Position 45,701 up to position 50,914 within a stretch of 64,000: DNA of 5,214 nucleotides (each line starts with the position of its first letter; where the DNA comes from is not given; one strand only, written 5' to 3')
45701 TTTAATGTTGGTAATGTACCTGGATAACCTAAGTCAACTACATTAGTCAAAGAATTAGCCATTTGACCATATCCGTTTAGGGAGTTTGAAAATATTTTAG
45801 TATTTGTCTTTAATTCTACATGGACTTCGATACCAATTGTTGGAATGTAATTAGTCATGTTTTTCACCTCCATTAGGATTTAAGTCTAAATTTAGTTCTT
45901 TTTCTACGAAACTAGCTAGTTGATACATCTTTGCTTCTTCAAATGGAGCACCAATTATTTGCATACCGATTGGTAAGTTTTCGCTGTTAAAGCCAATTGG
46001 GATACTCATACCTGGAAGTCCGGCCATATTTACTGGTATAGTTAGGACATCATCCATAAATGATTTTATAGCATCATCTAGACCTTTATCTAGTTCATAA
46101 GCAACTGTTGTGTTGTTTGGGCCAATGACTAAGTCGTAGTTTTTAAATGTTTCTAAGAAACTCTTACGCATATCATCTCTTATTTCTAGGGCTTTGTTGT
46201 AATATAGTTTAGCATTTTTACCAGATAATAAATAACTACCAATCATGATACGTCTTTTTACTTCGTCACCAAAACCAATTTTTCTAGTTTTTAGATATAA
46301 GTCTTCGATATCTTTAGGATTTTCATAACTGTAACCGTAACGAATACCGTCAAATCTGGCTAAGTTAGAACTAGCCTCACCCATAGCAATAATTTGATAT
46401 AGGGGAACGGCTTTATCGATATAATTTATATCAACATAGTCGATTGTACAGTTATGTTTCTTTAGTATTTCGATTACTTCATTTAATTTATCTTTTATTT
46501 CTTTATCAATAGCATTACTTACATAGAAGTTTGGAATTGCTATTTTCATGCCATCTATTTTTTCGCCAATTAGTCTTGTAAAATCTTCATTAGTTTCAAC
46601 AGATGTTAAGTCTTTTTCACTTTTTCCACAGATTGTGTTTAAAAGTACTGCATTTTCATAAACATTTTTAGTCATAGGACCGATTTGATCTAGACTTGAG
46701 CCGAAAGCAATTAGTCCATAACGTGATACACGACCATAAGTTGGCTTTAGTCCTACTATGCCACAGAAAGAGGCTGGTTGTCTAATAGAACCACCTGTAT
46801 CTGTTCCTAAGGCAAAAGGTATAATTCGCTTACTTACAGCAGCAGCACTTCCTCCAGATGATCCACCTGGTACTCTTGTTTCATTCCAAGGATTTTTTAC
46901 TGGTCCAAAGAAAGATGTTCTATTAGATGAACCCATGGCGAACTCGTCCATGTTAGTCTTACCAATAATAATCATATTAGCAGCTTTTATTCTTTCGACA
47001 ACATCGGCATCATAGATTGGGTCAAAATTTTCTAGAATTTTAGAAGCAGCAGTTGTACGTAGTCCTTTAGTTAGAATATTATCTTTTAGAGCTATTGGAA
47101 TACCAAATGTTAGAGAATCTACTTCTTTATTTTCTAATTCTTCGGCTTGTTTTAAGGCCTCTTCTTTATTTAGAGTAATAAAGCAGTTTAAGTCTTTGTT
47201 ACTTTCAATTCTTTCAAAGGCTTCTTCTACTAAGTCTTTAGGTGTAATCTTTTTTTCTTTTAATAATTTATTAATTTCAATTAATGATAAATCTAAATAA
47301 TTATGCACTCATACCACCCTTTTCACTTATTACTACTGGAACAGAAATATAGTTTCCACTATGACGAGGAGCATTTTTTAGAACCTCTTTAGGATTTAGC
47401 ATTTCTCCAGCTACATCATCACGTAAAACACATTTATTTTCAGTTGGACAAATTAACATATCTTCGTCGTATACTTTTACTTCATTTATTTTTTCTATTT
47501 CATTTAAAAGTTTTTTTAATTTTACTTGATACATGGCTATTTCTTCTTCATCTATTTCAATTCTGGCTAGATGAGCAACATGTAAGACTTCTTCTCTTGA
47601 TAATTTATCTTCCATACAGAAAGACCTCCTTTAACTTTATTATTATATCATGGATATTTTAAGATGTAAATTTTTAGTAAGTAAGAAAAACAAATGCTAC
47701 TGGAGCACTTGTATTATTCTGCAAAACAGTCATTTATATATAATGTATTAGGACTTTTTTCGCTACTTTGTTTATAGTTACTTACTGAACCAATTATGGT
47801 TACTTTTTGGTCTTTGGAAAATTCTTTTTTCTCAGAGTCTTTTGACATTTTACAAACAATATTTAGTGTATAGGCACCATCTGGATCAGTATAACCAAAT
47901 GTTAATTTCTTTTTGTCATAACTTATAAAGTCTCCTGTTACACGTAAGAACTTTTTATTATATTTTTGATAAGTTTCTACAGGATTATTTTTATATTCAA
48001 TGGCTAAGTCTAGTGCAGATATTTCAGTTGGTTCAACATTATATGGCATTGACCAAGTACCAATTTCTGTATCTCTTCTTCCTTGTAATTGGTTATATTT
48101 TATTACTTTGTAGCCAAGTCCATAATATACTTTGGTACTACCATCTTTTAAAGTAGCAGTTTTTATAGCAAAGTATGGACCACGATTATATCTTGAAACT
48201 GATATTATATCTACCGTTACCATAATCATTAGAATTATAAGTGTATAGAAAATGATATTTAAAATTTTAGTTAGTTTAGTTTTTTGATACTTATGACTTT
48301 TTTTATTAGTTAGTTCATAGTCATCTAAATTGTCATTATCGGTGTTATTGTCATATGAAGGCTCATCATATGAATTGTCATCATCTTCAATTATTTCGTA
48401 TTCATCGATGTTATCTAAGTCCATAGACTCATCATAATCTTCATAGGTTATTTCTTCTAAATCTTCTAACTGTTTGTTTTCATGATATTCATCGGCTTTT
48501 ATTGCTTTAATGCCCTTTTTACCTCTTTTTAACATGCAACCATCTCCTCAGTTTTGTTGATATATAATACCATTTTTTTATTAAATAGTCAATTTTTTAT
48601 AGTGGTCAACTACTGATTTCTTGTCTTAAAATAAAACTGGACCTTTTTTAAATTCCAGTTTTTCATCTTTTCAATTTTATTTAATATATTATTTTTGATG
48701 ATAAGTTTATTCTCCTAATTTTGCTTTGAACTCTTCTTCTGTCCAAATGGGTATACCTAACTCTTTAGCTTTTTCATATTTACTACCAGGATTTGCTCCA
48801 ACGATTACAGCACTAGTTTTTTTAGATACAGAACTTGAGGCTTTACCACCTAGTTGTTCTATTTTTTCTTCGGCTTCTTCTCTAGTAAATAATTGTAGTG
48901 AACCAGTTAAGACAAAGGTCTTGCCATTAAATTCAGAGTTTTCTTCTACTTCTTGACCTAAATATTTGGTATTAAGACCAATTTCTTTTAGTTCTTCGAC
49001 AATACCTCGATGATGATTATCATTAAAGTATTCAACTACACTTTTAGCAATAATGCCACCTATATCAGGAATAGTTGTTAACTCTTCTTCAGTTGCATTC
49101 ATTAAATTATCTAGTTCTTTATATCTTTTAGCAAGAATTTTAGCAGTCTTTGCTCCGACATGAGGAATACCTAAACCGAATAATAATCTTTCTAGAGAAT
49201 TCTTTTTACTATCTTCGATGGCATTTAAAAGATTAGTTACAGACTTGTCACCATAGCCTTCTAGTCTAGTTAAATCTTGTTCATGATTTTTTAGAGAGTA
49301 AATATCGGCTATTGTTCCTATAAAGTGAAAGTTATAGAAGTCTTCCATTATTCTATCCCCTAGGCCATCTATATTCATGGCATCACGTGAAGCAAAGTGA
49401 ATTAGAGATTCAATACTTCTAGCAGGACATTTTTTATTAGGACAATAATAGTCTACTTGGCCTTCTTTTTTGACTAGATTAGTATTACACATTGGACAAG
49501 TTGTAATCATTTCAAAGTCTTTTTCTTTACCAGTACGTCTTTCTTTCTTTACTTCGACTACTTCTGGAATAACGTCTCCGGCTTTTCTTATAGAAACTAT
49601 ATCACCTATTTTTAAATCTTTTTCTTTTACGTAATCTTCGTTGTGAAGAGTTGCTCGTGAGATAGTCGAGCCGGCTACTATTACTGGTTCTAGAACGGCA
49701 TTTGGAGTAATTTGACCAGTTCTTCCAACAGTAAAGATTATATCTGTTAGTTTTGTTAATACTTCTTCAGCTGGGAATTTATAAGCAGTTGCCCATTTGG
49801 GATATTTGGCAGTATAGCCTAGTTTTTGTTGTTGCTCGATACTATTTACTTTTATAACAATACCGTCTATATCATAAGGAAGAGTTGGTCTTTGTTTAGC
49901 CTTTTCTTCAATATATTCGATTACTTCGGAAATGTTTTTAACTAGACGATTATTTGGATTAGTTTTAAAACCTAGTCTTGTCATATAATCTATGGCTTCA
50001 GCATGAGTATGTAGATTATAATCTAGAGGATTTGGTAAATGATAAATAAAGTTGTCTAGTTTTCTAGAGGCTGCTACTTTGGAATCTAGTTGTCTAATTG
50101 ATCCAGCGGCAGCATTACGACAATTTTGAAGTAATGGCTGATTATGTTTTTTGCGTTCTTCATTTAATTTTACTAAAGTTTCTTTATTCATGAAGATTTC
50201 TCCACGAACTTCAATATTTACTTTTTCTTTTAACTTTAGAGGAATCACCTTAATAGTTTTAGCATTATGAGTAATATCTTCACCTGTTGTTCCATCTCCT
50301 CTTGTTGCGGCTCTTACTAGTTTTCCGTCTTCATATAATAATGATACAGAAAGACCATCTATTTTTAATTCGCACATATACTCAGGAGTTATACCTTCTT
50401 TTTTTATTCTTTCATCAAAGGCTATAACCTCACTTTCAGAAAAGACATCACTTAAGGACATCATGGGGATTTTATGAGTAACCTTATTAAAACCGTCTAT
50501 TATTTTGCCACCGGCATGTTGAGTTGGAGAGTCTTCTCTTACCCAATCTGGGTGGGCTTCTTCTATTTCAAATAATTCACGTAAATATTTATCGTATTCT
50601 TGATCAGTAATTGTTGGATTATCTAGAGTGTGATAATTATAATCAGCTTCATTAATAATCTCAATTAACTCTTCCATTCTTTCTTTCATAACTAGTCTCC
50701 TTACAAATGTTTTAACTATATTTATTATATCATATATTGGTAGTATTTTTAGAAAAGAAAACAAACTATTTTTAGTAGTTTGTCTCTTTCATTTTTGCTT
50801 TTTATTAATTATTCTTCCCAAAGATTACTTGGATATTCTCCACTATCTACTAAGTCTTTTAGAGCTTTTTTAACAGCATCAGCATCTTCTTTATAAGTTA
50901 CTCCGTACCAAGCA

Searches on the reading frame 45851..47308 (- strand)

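Call 39: search_protein_families(library=pfam, proteins=[window:45851-47308:-], max_evalue=0.001)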
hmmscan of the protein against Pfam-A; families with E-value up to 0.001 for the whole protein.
window:45851-47308:- (485 aa): 1 family
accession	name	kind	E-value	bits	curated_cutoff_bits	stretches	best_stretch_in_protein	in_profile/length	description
PF01425.27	Amidase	-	2.7e-140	468.8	27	1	25-460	1-443/445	Amidase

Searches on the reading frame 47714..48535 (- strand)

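Call 39: search_protein_families(library=pfam, proteins=[window:47714-48535:-], max_evalue=0.001)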
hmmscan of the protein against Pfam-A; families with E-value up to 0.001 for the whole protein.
window:47714-48535:- (273 aa): 1 family
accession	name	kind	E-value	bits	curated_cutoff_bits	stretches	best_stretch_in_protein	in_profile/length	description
PF12869.13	tRNA_anti-like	-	9e-07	29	23.5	1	135-255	46-136/146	tRNA_anti-like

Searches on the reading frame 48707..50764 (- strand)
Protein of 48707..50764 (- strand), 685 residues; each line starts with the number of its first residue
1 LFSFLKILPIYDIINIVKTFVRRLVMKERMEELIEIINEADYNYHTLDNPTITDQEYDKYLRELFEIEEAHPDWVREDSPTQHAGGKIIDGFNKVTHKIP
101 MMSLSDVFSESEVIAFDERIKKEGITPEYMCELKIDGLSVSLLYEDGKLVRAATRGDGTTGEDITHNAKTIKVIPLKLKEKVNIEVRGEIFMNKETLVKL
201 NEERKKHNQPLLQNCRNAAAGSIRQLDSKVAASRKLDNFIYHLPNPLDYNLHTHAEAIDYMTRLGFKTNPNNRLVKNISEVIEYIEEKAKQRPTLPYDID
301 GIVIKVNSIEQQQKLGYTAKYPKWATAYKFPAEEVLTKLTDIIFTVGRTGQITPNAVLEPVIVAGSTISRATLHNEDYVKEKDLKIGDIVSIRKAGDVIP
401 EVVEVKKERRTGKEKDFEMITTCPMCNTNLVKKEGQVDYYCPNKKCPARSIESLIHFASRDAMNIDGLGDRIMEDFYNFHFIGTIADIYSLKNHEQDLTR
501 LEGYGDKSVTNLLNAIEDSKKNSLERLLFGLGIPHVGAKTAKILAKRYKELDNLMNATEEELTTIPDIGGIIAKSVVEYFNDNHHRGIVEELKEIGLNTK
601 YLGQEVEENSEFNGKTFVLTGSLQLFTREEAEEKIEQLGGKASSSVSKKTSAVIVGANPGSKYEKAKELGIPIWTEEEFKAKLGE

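Call 39: search_protein_families(library=pfam, proteins=[window:48707-50764:-], max_evalue=0.001)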
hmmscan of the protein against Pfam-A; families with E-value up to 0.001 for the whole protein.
window:48707-50764:- (685 aa): 9 families
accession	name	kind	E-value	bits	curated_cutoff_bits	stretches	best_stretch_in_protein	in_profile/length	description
PF01653.23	DNA_ligase_aden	-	3.7e-93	312.1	27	1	91-333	3-253/253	NAD-dependent DNA ligase adenylation domain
PF03120.22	DNA_ligase_OB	-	5.9e-33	113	32.9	1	337-413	2-78/79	NAD-dependent DNA ligase OB-fold domain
PF12826.13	HHH_2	-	9.6e-27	93.4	27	1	526-589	1-64/64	Helix-hairpin-helix motif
PF00533.33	BRCT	-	2.3e-18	66.6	21.3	1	612-680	6-75/78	BRCA1 C Terminus (BRCT) domain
PF14520.12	HHH_5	-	1.6e-12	48.1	27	1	531-579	5-54/57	Helix-hairpin-helix domain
PF03119.21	DNA_ligase_ZBD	-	8.6e-11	42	25.8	1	422-448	1-27/27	NAD-dependent DNA ligase C4 zinc finger domain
PF12738.14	PTCB-BRCT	-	1.7e-07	31.6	22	1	628-673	13-58/63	twin BRCT domain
PF00633.29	HHH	-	8.1e-06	25.9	24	1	551-579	2-30/30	Helix-hairpin-helix motif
PF22745.1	Nlig-Ia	-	3e-05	25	27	1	38-75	14-51/92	DNA ligase-like, N-terminal NAD+-binding domain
